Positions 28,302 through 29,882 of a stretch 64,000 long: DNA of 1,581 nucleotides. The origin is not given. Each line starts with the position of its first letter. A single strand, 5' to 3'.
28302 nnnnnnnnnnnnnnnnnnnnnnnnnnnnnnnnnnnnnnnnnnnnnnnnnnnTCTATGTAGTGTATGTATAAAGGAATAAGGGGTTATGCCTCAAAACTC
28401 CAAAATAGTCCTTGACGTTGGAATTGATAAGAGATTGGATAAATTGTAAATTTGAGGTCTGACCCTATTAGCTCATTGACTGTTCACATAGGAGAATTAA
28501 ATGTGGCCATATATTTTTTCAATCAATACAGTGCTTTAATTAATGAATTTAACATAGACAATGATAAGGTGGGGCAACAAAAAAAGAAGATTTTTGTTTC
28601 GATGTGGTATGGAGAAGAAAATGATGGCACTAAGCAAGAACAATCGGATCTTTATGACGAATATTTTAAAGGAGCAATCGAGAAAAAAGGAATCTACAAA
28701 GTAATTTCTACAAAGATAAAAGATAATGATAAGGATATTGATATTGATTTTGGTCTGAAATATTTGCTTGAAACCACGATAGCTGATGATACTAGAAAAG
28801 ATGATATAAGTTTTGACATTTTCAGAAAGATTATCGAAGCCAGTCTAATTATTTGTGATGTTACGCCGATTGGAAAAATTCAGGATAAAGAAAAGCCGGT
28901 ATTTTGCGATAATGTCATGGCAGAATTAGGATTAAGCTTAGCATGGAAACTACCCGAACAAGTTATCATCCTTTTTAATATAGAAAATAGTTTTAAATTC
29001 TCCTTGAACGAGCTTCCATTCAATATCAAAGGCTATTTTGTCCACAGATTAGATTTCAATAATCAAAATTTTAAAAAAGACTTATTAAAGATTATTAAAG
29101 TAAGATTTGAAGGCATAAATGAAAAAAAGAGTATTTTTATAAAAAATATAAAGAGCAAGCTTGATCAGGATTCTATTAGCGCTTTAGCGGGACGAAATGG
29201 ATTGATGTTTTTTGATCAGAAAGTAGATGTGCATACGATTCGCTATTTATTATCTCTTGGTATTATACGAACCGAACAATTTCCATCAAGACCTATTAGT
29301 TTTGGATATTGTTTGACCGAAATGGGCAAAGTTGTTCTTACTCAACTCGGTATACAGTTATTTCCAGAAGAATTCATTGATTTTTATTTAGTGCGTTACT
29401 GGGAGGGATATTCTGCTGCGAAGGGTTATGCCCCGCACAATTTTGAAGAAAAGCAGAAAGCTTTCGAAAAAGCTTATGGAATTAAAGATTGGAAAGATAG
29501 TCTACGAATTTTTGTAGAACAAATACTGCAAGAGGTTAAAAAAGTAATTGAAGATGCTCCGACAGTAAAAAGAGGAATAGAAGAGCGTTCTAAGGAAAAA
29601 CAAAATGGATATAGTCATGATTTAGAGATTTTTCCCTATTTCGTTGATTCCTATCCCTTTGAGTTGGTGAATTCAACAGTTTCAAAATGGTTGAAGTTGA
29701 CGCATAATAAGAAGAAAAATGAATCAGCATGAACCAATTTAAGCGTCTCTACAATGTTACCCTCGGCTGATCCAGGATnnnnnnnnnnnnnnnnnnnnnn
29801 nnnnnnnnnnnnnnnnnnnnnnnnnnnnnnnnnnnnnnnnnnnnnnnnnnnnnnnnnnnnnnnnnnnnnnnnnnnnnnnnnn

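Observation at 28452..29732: SLOG / nucleoside 2-deoxyribosyltransferase-like protein immediately upstream of mod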

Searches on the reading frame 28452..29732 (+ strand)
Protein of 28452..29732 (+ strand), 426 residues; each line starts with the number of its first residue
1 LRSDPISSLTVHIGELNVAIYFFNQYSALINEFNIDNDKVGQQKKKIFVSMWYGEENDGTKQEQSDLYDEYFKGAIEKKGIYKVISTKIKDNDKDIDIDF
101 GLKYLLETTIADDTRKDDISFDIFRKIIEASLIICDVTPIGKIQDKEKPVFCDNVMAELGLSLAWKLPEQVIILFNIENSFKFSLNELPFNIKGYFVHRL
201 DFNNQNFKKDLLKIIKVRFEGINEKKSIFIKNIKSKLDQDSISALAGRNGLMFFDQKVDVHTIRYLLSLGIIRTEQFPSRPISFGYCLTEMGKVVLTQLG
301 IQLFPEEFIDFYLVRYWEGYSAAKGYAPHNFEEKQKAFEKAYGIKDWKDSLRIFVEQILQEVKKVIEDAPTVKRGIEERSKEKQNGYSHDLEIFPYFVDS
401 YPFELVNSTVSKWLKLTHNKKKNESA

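Call 3: search_protein_families(library=pfam, proteins=[window:28452-29732:+], max_evalue=1)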
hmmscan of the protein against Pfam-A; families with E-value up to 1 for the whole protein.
window:28452-29732:+ (426 aa): 2 families
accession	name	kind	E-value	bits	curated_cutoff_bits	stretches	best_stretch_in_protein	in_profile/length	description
PF01638.23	HxlR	-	0.14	12.5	20.8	1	256-296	33-73/91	HxlR-like helix-turn-helix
PF18927.5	CrtO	-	0.17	12.7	27.3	1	324-367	3-44/123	Glycosyl-4,4'-diaponeurosporenoate acyltransferase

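Call 4: search_protein_families(library=padloc, proteins=[window:28452-29732:+], max_evalue=1)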
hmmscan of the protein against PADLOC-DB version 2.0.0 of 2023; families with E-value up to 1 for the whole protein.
window:28452-29732:+ (426 aa): 0 families

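Call 6: find_homologous_proteins(query=window:28503-29732:+, max_evalue=0.001)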
Query window:28503-29732:+ (409 aa): 21 proteins with E <= 0.001 among 4279 candidates.
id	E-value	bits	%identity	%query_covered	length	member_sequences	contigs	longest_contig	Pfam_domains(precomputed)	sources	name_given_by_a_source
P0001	2.1e-241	819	92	98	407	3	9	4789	-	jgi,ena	-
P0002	4.0e-223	759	86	98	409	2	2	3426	-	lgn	-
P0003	2.9e-174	598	71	96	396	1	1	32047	-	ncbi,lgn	-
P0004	4.3e-73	265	42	96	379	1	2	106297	-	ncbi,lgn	-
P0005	1.4e-67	247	42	85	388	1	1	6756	-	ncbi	-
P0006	1.4e-61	227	39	96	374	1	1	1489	-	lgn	-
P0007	3.8e-60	222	40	83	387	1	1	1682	-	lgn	-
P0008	1.7e-59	220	37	82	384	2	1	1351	-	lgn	-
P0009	2.7e-57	213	40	73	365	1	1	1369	-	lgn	-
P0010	1.5e-56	211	37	96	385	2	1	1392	-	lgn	-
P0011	4.0e-55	206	39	79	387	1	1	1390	-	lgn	-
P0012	5.7e-55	205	39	80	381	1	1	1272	-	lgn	-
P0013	6.4e-55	205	38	82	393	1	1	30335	-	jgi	jgi:hypothetical protein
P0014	2.1e-54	203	38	97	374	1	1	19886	-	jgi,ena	-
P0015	2.4e-54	203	39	79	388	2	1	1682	-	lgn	-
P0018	6.9e-48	182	39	83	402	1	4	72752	-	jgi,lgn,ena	jgi:hypothetical protein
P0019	3.4e-46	176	36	96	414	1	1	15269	-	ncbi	-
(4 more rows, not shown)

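Call 7: search_protein_families(library=ncbifam, proteins=[window:28452-29732:+], max_evalue=1)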
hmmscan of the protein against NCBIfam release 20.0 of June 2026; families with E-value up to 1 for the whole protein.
window:28452-29732:+ (426 aa): 0 families

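Call 8: search_solved_structures(query=window:28503-29732:+, max_evalue=10)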
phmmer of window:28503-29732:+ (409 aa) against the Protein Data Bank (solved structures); distinct sequences matched with E-value up to 10: 1.
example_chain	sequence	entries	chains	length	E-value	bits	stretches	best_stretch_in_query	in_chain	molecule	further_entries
2fsw_A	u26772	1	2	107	0.36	13.3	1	237-280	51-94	PG_0823 protein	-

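Call 13: find_encoding_contigs(protein=P0004, flank=10000, max_places=3)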
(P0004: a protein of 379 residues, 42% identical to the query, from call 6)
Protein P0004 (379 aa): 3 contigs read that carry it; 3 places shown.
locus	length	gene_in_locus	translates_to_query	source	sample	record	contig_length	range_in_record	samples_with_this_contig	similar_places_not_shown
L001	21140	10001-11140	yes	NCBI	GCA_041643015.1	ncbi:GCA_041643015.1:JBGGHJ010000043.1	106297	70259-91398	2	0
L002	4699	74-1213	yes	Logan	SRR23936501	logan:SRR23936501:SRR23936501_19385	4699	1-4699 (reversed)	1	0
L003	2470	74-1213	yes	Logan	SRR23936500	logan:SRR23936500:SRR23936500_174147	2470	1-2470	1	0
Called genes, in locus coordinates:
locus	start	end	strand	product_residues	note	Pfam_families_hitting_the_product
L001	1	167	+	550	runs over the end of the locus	PF00920:ILVD_EDD_N, PF24877:ILV_EDD_C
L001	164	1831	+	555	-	PF02776:TPP_enzyme_N, PF00205:TPP_enzyme_M, PF02775:TPP_enzyme_C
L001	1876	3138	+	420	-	PF01555:N6_N4_Mtase, PF01170:UPF0020 (weak)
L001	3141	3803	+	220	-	PF27324:MjaV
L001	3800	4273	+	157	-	PF01842:ACT, PF13291:ACT_4, PF22629:ACT_AHAS_ss, PF13710:ACT_5, PF10369:ALS_ss_C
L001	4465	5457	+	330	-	PF03446:NAD_binding_2 (faint), PF03807:F420_oxidored (weak), PF07991:KARI_N, PF01450:KARI_C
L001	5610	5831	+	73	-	PF09413:DUF2007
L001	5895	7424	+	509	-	PF00682:HMGL-like, PF22617:HCS_D2, PF08502:LeuA_dimer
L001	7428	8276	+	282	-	PF08501:Shikimate_dh_N, PF18317:SDH_C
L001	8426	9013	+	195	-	-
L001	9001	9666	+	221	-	PF08843:AbiEii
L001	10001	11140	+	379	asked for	-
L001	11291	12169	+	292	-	PF06750:A24_N_bact, PF01478:Peptidase_A24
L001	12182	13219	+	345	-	PF01264:Chorismate_synt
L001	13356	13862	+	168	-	PF02224:Cytidylate_kin (faint), PF13238:AAA_18 (faint), PF13671:AAA_33 (weak), PF01202:SKI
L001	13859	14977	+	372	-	PF02481:DNA_processg_A, PF17782:WHD_DprA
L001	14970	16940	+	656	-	PF01751:Toprim, PF01131:Topoisom_bac, PF01396:Zn_ribbon_Top1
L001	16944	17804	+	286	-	PF02899:Phage_int_SAM_1, PF13102:Phage_int_SAM_5 (weak), PF00589:Phage_integrase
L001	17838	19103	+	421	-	PF04413:Glycos_transf_N, PF00534:Glycos_transf_1 (weak)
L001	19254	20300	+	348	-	PF02606:LpxK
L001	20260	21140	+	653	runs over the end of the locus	PF03279:Lip_A_acyltrans, PF06258:Mito_fiss_Elm1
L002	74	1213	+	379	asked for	-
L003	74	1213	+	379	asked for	-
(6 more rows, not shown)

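Call 14: find_encoding_contigs(protein=P0003, flank=10000, max_places=3)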
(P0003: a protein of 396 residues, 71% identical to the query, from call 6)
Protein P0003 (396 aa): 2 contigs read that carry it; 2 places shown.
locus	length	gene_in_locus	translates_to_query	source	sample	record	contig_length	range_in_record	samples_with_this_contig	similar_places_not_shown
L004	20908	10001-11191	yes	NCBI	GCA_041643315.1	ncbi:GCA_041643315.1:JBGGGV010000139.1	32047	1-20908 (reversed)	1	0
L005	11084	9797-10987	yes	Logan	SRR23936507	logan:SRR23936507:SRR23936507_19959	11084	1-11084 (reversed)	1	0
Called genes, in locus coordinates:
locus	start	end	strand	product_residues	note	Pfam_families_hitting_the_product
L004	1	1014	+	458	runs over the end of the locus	PF18073:Zn_ribbon_LapB, PF13481:AAA_25, PF03796:DnaB_C (faint), PF06745:ATPase, PF20720:nSTAND3 (weak), PF13541:ChlI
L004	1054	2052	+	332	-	PF27675:YCF81_N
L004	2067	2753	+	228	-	PF01128:IspD, PF12804:NTP_transf_3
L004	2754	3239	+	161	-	PF02542:YgbB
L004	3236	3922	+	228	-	PF25087:GMPPB_C (faint), PF00132:Hexapep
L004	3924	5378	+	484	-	PF01406:tRNA-synt_1e, PF09334:tRNA-synt_1g (weak), PF00133:tRNA-synt_1, PF01921:tRNA-synt_1f, PF09334:tRNA-synt_1g, PF09190:DALR_2, PF23493:CysS_C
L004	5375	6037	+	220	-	PF02223:Thymidylate_kin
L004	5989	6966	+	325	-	PF13177:DNA_pol3_delta2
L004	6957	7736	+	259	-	PF04468:PSP1, PF28472:PSP1_3rd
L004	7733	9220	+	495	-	PF00133:tRNA-synt_1, PF01406:tRNA-synt_1e, PF09334:tRNA-synt_1g, PF00133:tRNA-synt_1, PF08264:Anticodon_1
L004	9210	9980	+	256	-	PF01026:TatD_DNase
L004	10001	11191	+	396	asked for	-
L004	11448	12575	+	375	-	PF04015:DUF362, PF12797:Fer4_2 (faint), PF12837:Fer4_6 (faint), PF12838:Fer4_7 (weak), PF13237:Fer4_10 (faint), PF00037:Fer4 (weak)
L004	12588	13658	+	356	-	PF01008:IF-2B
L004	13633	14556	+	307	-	PF00586:AIRS, PF02769:AIRS_C (weak)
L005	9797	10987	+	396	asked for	-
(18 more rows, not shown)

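Call 15: find_encoding_contigs(protein=P0018, flank=10000, max_places=3)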
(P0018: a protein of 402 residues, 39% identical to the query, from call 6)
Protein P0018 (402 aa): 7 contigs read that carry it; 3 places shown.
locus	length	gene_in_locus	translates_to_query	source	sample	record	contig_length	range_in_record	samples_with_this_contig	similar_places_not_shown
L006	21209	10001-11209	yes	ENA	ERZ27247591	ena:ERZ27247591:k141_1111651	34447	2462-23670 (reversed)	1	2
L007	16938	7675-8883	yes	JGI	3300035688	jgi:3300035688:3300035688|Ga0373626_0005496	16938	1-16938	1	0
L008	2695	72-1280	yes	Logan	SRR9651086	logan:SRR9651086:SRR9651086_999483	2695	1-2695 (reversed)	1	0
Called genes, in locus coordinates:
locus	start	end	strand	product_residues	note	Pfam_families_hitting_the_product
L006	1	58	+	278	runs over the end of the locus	PF01791:DeoC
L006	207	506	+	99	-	-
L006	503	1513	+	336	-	PF02558:ApbA, PF08546:ApbA_C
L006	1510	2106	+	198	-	-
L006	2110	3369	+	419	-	PF00109:ketoacyl-synt, PF02801:Ketoacyl-synt_C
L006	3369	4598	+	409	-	PF00109:ketoacyl-synt, PF02801:Ketoacyl-synt_C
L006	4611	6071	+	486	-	PF02310:B12-binding, PF04055:Radical_SAM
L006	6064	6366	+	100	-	PF00550:PP-binding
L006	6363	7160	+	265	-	PF04199:Cyclase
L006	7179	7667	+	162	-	PF03364:Polyketide_cyc (faint)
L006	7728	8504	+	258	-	PF00106:adh_short, PF08659:KR, PF23441:SDR (weak), PF13561:adh_short_C2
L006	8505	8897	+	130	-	-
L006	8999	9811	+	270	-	PF04909:Amidohydro_2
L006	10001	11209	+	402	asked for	-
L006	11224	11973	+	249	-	PF01048:PNP_UDP_1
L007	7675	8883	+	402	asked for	-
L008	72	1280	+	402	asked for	-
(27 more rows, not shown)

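Call 17: find_encoding_contigs(protein=P0013, flank=10000, max_places=2)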
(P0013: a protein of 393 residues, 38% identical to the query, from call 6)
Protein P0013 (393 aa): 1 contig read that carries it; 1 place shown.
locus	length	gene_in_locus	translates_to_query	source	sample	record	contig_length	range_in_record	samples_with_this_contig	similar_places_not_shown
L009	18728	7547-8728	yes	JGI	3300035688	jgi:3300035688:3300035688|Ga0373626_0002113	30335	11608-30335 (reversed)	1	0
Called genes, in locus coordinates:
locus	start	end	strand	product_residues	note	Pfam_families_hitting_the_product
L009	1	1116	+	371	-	?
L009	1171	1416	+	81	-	-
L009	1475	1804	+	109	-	PF14520:HHH_5 (faint), PF12826:HHH_2 (faint), PF12836:HHH_3, PF00633:HHH (faint)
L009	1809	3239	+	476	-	PF13567:DUF4131, PF03772:Competence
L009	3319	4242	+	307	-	PF00515:TPR_1 (faint), PF07719:TPR_2 (faint), PF13424:TPR_12 (faint), PF13428:TPR_14 (faint), PF13181:TPR_8 (faint), PF13432:TPR_16 (faint), PF13525:YfiO, PF13174:TPR_6 (weak)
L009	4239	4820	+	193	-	PF04390:LptE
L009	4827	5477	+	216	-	PF21694:DNA_pol3_delta_C (faint)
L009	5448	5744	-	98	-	PF01649:Ribosomal_S20p, PF19964:EAD11 (weak)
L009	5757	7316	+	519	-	PF01943:Polysacc_synt (weak), PF03023:MurJ, PF13440:Polysacc_synt_3, PF01554:MatE (weak)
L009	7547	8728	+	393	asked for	-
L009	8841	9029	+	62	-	-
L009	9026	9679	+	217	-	-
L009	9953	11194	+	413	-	PF01541:GIY-YIG, PF27096:UvrC_M, PF02151:UVR, PF08459:UvrC_RNaseH_dom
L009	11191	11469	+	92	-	PF01035:DNA_binding_1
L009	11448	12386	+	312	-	PF08308:PEGA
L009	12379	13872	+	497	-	PF13632:Glyco_trans_2_3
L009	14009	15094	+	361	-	PF00437:T2SSE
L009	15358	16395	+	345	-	PF03462:PCRF, PF00472:RF-1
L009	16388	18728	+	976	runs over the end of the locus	PF07517:SecA_DEAD, PF01043:SecA_PP_bind, PF21090:P-loop_SecA, PF07516:SecA_SW, PF02810:SEC-C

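Call 18: find_encoding_contigs(protein=P0014, flank=10000, max_places=2)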
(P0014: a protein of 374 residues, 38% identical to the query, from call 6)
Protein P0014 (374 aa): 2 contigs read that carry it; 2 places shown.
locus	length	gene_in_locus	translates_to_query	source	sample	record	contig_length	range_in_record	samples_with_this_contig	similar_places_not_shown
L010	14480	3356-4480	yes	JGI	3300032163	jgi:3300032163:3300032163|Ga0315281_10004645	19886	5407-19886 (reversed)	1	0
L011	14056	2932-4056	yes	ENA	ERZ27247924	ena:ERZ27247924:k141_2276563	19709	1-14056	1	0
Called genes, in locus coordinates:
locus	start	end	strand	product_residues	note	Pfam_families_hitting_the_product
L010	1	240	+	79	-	?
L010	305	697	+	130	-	PF12728:HTH_17 (weak)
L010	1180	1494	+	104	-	PF20586:DUF6788 (faint)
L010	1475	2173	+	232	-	PF12281:NTP_transf_8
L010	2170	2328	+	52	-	-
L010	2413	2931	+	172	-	-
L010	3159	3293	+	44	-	-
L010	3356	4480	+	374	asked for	-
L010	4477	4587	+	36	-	-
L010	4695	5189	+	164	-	-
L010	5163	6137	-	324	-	PF13683:rve_3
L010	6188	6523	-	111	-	-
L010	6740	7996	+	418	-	PF13167:GTP-bdg_N, PF16360:GTP-bdg_M, PF01926:MMR_HSR1, PF02421:FeoB_N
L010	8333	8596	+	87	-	PF13411:MerR_1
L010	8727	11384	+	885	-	PF02861:Clp_N, PF23569:NBD_SMAX1, PF00004:AAA, PF17871:AAA_lid_9, PF00004:AAA, PF07724:AAA_2, PF07728:AAA_5, PF10431:ClpB_D2-small, +4 more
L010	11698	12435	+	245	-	PF03444:WHD_HrcA (weak), PF01628:HrcA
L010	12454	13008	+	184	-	PF01025:GrpE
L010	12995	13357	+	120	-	PF05635:23S_rRNA_IVP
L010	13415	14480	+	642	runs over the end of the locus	PF00012:HSP70, PF06723:MreB_Mbl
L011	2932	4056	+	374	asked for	-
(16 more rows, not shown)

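Call 19: find_encoding_contigs(protein=P0019, flank=10000, max_places=2)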
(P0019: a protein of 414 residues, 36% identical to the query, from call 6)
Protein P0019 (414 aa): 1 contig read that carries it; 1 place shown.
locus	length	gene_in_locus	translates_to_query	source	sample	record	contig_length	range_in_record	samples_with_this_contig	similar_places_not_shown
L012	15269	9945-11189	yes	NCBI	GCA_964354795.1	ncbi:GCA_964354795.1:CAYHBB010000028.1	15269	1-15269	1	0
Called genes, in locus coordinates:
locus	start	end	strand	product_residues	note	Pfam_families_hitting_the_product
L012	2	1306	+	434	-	?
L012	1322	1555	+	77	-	PF00364:Biotin_lipoyl, PF25997:BSH_YhbJ (weak)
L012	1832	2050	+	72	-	PF12728:HTH_17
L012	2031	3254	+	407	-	PF13487:HD_5, PF01966:HD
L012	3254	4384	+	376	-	PF06925:MGDG_synth, PF04101:Glyco_tran_28_C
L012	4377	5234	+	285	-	PF03279:Lip_A_acyltrans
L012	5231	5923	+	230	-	PF00535:Glycos_transf_2, PF13641:Glyco_tranf_2_3 (weak)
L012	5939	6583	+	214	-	PF01135:PCMT, PF13649:Methyltransf_25 (weak)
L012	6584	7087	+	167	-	PF02572:CobA_CobO_BtuR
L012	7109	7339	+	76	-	-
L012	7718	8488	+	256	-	PF12873:DUF3825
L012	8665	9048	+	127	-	PF01541:GIY-YIG (weak)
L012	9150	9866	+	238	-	-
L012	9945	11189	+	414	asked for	-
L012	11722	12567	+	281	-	PF01497:Peripla_BP_2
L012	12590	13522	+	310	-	PF01032:FecCD, PF00950:ABC-3 (weak)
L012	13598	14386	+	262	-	PF02463:SMC_N (weak), PF00005:ABC_tran, PF13175:AAA_15 (faint), PF13304:AAA_21 (faint)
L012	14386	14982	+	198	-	PF00300:His_Phos_1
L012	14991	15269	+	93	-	?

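Call 20: predict_structure(alignment_id=A1)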
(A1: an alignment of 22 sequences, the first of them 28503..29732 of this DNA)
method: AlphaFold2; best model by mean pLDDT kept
length: 409 residues; sequences in the alignment: 22
mean_pLDDT: 79.3   pTM: 0.73
mean pLDDT of the five models: 79.3, 79.2, 79.0, 78.3, 77.2
residues with pLDDT >= 90: 76; 70-90: 239; 50-70: 75; < 50: 19
segments of 3 or more residues with pLDDT < 50: 1-6, 23-25, 73-78
pLDDT, mean of each block of 10 residues (from residue 1): 46 72 62 83 82 83 73 48 56 51 73 88 81 87 85 89 82 67 88 90 88 87 88 80 86 84 76 88 91 89 69 75 82 92 94 89 68 89 93 93 61
secondary structure, 60 per line:
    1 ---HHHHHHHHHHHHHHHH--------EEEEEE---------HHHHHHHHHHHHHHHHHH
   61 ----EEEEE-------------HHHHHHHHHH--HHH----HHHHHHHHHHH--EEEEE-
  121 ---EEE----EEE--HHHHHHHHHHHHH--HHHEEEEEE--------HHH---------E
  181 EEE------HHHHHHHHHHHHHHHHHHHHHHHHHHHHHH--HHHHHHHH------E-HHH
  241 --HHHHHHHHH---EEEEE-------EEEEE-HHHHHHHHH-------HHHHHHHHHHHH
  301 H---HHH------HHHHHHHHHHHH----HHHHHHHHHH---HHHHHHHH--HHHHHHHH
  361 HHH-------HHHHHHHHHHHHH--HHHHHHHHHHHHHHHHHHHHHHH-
elements in order: H4-19 E28-33 H43-60 E65-69 H83-92 H102-112 E115-119 E124-126 E131-133 H136-148 E154-159 E180-183 H190-219 H222-229 H243-251 E255-259 E267-271 H273-281 H289-301 H314-325 H330-339 H343-350 H353-363 H371-383 H386-408

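Call 21: find_related_loci(query=A1, collection=genome_contigs, flank=10000)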
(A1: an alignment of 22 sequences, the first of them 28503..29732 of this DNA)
Query A1 (409 aa) in genome_contigs; peptide patterns used: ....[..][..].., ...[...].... (x = any residue, [..] = any of these).
32 stretches matched a pattern; 2 encode a relative of the query (tblastn E <= 1e-3); 2 distinct loci.
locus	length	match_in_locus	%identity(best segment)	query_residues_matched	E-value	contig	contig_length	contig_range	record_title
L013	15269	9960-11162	36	5-398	2e-56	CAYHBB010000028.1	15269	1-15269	MAG TPA_asm: uncultured Planctomycetales bacterium isolate ERP119294_co2_534 genome assembly, contig: k141_2871493, whol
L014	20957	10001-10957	33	5-345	1e-42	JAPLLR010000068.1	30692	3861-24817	MAG: Candidatus Omnitrophota bacterium isolate LacPavin_0920_SED3_MAG_45_14 LacPavin_0920_SED3_scaffold_3075602, whole g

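Call 23: search_protein_representatives(alignment_id=A1)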
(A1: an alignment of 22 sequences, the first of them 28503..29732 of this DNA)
Query: 22 sequences, 383 profile positions. Proteins with E-value up to 0.001 (for the whole library): 1383; up to 1e-10: 154; up to 1e-30: 47. The best 150 are listed.
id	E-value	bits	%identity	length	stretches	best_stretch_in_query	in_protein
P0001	7.0e-148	509.1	-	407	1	1-382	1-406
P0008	4.1e-142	490.1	-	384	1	1-378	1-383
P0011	1.8e-139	481.4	-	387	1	1-382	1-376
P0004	9.1e-139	479.1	-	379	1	1-382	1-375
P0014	1.7e-133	461.8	-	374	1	1-382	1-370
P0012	3.0e-132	457.6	-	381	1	1-378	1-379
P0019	4.6e-132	457.0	-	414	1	1-381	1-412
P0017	8.8e-131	452.8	-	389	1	1-378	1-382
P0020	6.6e-130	449.9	-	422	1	1-382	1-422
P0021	3.0e-125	434.6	-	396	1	1-381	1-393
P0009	7.5e-125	433.3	-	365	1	1-378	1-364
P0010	1.3e-122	425.9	-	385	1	1-378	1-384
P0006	3.0e-122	424.7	-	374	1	1-374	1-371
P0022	3.8e-119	414.5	-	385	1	1-380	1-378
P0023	2.8e-112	391.9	-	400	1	1-381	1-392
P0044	6.0e-39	150.5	-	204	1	209-376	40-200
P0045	7.0e-39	150.3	-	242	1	209-377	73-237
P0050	6.0e-35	137.3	-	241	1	208-381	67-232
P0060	6.6e-30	120.8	-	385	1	209-364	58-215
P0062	1.2e-28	116.6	-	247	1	210-381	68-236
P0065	3.7e-28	115.0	-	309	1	213-381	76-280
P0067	1.2e-26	110.1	-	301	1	204-380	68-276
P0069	4.8e-25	104.7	-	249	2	94-287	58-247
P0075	4.9e-21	91.6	-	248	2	90-283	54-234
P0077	4.8e-20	88.3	-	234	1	197-382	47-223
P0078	5.9e-19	84.7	-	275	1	92-277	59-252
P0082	1.5e-17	80.1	-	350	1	130-379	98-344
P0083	6.8e-17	77.9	-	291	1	84-289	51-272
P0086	2.2e-16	76.3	-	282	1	210-379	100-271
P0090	2.4e-15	72.8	-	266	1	30-275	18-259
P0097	1.7e-14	70.0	-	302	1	27-280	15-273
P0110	1.0e-12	64.2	-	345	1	57-202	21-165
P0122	4.6e-12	62.0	-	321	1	95-250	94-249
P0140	2.1e-11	59.9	-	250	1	75-202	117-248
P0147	3.3e-11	59.2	-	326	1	42-201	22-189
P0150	4.3e-11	58.8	-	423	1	28-195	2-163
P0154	6.7e-11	58.2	-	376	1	68-195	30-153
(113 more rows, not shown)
